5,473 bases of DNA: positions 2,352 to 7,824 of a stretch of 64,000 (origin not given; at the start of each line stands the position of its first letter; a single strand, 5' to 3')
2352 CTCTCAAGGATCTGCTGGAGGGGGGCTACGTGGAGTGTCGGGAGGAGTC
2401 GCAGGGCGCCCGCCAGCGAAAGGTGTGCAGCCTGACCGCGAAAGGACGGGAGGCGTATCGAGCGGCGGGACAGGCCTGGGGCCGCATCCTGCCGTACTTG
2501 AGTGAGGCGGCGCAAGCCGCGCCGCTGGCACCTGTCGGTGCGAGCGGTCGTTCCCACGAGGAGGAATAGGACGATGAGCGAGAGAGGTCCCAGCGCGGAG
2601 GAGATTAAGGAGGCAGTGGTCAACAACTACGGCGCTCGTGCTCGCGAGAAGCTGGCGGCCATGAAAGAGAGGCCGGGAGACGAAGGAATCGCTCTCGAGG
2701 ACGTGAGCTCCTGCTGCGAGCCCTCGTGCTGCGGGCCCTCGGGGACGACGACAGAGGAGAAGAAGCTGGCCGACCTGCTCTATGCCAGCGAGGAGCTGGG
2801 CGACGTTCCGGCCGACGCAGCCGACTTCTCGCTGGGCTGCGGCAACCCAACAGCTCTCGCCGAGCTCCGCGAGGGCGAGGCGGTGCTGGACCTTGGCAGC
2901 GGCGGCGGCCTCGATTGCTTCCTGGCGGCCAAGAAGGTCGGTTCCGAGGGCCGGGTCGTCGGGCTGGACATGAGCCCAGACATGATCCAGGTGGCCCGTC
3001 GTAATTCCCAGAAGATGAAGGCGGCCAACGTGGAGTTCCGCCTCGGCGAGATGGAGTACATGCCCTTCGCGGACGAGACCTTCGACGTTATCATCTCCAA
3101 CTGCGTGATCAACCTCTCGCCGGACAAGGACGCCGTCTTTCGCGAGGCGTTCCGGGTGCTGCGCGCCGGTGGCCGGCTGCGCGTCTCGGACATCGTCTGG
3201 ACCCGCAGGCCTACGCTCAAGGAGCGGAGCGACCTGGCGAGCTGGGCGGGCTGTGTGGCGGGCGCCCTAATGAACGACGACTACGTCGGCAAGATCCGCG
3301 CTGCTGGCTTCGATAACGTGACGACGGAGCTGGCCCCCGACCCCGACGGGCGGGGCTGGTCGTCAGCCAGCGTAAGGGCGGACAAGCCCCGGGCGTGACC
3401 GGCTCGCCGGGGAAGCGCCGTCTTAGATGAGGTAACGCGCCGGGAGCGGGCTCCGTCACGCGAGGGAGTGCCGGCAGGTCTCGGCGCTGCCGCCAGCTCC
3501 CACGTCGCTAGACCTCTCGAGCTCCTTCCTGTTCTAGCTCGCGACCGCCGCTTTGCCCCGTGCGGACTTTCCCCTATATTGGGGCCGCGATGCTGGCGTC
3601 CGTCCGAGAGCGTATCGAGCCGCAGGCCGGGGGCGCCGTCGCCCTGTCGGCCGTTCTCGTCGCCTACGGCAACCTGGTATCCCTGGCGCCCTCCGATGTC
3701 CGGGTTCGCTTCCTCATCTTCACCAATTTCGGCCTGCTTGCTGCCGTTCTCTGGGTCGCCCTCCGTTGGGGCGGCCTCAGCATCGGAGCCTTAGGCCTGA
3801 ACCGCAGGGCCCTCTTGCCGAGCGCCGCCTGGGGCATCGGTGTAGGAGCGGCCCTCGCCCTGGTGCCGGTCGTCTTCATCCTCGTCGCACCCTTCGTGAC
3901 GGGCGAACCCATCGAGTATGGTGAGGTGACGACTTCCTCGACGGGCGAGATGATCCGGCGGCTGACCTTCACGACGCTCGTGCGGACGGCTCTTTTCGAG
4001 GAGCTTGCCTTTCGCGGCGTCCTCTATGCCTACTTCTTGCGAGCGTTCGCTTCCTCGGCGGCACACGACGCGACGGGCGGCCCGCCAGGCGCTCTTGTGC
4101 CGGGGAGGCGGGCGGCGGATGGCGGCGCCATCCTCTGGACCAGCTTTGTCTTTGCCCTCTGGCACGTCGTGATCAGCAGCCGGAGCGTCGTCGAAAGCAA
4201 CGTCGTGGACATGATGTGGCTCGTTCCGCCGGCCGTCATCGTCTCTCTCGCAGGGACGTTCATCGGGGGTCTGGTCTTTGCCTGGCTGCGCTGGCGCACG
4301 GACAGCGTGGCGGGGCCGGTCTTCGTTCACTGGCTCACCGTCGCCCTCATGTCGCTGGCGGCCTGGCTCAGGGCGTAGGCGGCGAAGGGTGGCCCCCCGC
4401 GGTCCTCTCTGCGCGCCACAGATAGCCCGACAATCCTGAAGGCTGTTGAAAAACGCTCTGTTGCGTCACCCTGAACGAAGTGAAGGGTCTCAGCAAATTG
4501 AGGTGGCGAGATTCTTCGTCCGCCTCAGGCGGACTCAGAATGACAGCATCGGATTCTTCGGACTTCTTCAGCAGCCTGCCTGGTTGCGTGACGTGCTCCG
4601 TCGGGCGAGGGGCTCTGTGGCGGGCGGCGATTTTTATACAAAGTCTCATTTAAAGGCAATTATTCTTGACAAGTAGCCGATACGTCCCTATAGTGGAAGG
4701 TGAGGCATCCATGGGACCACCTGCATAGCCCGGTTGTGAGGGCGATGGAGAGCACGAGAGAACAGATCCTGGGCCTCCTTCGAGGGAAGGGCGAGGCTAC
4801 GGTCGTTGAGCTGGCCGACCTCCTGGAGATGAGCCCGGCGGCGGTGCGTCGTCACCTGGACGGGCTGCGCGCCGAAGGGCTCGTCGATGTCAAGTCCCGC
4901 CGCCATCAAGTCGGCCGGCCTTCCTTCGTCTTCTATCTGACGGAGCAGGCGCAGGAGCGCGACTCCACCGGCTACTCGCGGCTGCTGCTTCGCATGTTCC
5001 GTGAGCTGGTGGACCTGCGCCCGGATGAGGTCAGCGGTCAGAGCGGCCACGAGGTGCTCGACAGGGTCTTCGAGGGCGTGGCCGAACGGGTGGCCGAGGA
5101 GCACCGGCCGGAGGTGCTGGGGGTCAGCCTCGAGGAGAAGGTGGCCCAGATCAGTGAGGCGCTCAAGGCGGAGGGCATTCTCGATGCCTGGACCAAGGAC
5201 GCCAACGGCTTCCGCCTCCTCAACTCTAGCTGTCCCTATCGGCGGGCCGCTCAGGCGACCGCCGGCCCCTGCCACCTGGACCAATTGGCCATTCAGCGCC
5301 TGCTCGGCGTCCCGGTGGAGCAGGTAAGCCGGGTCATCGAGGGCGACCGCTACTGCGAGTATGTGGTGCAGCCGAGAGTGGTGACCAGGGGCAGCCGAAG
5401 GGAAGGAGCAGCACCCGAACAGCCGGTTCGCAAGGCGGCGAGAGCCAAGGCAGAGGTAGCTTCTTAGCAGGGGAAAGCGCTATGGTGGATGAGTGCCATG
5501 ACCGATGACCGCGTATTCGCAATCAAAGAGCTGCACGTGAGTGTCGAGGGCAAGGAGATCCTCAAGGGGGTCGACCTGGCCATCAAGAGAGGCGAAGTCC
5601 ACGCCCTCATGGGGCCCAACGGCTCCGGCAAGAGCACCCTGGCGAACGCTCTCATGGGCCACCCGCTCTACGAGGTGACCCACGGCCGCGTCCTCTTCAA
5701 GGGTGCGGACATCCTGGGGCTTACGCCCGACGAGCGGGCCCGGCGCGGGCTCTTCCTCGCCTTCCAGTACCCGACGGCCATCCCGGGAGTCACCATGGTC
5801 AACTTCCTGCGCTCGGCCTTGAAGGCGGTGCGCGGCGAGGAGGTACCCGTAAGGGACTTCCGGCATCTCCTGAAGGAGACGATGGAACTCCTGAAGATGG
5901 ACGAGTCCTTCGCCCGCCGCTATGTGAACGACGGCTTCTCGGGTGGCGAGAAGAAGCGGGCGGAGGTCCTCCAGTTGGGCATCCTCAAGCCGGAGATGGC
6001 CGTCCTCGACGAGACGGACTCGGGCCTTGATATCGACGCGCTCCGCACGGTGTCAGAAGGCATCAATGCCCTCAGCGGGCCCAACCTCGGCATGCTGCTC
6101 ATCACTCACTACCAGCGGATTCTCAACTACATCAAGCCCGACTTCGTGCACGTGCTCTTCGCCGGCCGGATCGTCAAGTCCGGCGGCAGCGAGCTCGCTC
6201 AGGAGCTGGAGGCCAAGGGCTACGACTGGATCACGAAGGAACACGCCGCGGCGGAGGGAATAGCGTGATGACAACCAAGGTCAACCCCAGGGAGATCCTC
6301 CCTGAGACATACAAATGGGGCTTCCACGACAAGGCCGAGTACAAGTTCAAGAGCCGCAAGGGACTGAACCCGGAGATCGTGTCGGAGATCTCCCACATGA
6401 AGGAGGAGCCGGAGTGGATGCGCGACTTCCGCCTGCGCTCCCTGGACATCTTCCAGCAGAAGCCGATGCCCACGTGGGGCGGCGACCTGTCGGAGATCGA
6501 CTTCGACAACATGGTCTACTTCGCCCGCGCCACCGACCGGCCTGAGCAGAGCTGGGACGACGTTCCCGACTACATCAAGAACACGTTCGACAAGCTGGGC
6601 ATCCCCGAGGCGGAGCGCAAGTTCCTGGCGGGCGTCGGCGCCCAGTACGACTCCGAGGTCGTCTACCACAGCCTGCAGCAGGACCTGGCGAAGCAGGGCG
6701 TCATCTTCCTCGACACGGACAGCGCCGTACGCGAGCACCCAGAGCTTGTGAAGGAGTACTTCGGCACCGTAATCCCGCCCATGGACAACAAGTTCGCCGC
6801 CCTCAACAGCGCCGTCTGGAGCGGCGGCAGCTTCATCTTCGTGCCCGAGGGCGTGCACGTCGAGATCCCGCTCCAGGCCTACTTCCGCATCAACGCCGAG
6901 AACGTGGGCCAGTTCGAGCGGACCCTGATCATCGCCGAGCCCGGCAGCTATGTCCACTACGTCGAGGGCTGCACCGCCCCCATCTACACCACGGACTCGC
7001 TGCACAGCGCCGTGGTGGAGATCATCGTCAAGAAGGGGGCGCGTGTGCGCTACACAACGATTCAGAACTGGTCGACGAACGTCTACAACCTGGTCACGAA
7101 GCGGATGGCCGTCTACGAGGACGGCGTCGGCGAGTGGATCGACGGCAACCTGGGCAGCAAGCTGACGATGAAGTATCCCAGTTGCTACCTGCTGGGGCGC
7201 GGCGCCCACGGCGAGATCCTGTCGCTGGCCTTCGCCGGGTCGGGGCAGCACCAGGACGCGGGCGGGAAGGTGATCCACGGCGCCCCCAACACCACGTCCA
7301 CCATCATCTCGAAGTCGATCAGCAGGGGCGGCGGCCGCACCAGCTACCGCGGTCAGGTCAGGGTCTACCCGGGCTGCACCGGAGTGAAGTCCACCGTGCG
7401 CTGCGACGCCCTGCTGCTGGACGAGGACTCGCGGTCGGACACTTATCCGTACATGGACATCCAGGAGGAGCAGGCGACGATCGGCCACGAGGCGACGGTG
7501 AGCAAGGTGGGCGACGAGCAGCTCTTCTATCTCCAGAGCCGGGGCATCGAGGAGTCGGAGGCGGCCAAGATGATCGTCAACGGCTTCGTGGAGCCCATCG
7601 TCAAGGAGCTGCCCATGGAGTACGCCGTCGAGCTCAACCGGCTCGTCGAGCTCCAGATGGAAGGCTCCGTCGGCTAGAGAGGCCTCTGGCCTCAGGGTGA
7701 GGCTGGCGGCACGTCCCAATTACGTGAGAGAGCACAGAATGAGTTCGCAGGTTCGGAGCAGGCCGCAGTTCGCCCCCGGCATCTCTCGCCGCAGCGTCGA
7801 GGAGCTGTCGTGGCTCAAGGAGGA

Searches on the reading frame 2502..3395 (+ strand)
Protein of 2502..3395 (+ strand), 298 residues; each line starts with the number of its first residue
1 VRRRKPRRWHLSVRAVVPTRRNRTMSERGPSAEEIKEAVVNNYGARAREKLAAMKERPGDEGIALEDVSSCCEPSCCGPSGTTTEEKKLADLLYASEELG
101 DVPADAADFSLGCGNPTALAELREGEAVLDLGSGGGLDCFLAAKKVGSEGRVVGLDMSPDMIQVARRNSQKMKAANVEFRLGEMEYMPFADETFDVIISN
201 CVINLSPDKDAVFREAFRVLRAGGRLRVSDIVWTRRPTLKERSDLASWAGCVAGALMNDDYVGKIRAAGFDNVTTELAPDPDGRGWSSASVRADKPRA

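Call 52: search_protein_families(library=pfam, proteins=[window:2502-3395:+], max_evalue=0.00001)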
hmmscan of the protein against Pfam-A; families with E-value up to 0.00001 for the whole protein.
window:2502-3395:+ (298 aa): 10 families
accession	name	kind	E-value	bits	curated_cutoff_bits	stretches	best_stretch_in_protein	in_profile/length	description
PF13847.12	Methyltransf_31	-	2.4e-38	131.5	27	1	123-241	2-121/145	Methyltransferase domain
PF13649.12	Methyltransf_25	-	6e-24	85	27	1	128-224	1-97/97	Methyltransferase domain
PF08241.18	Methyltransf_11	-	4.3e-23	82.2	21.2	1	129-226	1-93/95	Methyltransferase domain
PF01209.24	Ubie_methyltran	-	4.2e-19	69.3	20.1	1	122-241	45-164/233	ubiE/COQ5 methyltransferase family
PF08242.18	Methyltransf_12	-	5.7e-14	53.1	30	1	129-226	1-98/98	Methyltransferase domain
PF13489.12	Methyltransf_23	-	3.1e-10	40.5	27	1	118-252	16-136/164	Methyltransferase domain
PF01135.25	PCMT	-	2.5e-09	37.7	20.3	1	119-199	68-148/210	Protein-L-isoaspartate(D-aspartate) O-methyltransferase (PCMT)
PF06325.19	PrmA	-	1.8e-08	34.6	22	1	122-242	159-272/296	Ribosomal protein L11 methyltransferase (PrmA)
PF05175.20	MTS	-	1.4e-07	31.8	23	1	124-228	31-138/170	Methyltransferase small domain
PF02353.26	CMAS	-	4.1e-06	26.7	27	1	120-243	58-179/273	Mycolic acid cyclopropane synthetase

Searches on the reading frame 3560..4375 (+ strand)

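Call 52: search_protein_families(library=pfam, proteins=[window:3560-4375:+], max_evalue=0.00001)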
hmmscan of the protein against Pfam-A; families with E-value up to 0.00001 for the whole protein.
window:3560-4375:+ (272 aa): 1 family
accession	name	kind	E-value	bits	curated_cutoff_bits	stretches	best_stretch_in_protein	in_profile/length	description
PF02517.21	Rce1-like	-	5.9e-13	49.4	22.4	1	136-260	8-90/93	Type II CAAX prenyl endopeptidase Rce1-like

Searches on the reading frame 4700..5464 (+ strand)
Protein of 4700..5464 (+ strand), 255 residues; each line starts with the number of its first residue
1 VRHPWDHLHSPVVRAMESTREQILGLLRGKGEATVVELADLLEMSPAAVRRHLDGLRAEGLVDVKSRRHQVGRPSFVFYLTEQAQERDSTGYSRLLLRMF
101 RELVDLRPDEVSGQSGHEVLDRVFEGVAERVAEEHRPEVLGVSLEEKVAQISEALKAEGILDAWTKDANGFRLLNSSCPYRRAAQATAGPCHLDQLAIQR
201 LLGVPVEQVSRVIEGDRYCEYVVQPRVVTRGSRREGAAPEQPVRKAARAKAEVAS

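Call 52: search_protein_families(library=pfam, proteins=[window:4700-5464:+], max_evalue=0.00001)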
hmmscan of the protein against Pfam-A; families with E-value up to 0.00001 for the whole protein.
window:4700-5464:+ (255 aa): 6 families
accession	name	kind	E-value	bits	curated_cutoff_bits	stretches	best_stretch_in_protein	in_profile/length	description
PF01022.26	HTH_5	-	1.6e-11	44.3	22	1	18-63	2-46/47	Bacterial regulatory protein, arsR family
PF12840.13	HTH_20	-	1e-09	38.6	27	1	19-64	5-50/51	Helix-turn-helix domain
PF13412.12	HTH_24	-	3e-07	30.3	21.9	1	17-62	2-47/48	Winged helix-turn-helix DNA-binding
PF08279.18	HTH_11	-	3.5e-07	30.4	25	1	20-70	2-52/55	HTH domain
PF12802.13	MarR_2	-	1.1e-06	29.2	27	1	22-66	9-54/61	MarR family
PF09339.16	HTH_IclR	-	2.3e-06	27.7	22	1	22-62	7-48/52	IclR helix-turn-helix domain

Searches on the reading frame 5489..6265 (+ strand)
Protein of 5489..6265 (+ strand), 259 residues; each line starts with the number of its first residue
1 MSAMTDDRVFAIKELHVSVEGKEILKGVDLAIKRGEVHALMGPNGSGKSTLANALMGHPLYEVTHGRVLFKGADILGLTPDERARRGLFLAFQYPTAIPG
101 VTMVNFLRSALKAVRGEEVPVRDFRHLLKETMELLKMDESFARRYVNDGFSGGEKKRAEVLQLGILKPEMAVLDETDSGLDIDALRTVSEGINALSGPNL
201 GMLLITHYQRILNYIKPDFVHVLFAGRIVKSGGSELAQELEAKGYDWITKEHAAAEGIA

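Call 52: search_protein_families(library=pfam, proteins=[window:5489-6265:+], max_evalue=0.00001)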
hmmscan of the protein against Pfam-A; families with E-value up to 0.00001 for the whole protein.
window:5489-6265:+ (259 aa): 2 families
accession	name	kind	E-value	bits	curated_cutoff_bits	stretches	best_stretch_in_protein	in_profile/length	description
PF00005.33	ABC_tran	-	8e-22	78.7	25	1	25-176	1-135/137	ABC transporter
PF02463.25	SMC_N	-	3.3e-06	27.1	40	0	36-55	25-44/220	RecF/RecN/SMC N terminal domain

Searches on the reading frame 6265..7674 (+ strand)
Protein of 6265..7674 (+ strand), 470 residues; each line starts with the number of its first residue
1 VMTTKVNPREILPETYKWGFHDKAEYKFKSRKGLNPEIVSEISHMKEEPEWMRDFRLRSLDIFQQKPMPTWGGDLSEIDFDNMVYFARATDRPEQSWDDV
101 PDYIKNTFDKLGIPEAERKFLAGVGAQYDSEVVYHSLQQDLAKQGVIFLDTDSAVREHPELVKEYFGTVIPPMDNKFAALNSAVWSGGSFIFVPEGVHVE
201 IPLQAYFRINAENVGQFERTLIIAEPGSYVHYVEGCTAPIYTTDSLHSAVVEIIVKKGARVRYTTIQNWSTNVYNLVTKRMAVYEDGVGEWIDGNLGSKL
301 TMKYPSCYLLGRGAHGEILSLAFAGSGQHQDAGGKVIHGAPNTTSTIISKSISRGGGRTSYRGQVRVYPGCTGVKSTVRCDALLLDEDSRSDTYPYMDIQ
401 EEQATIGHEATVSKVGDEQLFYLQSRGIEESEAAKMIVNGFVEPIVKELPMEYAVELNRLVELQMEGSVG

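Call 52: search_protein_families(library=pfam, proteins=[window:6265-7674:+], max_evalue=0.00001)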
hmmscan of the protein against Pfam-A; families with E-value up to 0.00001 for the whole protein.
window:6265-7674:+ (470 aa): 2 families
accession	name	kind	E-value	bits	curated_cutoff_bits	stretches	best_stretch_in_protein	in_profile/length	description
PF01458.23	SUFBD_core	-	3.3e-86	288.9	27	1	207-441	1-232/232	SUF system FeS cluster assembly, SufBD core domain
PF19295.5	SufBD_N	-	3.2e-09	37.1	23.5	1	136-204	103-171/172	SufBD protein N-terminal region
